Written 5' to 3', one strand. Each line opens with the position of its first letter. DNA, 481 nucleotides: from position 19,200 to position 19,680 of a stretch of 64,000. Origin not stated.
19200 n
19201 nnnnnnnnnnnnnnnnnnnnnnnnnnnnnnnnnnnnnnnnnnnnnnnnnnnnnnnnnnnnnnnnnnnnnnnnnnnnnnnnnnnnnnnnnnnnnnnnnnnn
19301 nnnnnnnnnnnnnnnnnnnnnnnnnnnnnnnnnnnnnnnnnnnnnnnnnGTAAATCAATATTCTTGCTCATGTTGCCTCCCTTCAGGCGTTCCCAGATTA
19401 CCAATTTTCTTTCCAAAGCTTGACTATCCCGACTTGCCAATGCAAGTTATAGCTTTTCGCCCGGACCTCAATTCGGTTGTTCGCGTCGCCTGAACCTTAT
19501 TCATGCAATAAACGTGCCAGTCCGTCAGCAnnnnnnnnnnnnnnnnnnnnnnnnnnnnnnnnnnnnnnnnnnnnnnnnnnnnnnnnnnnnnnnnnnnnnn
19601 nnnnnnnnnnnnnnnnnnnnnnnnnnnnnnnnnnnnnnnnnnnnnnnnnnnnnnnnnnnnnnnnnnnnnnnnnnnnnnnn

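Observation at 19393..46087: Three sigma54 5' leaders share two conserved blocks: candidate new cis-regulatory RNA or operator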

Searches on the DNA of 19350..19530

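Call 52: search_rna_families(source=window, start=19350, end=19530, threshold=evalue, max_evalue=10)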
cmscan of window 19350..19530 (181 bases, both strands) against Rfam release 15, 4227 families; matches with E-value up to 10: 3.
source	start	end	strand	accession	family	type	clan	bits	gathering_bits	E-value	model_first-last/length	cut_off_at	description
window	19368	19419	+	RF00519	suhB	Gene; sRNA;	CL00108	18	41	0.11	1-77/77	no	Makes More Granules Regulator RNA (mmgR)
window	19386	19433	-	RF02465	Ms_AS-5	Gene; sRNA;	-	13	46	4.3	1-45/45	no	Mycobacterium sRNA Ms_AS-5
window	19483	19518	-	RF03032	narK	Cis-reg;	-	12.6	43.2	3.2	1-72/72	no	narK RNA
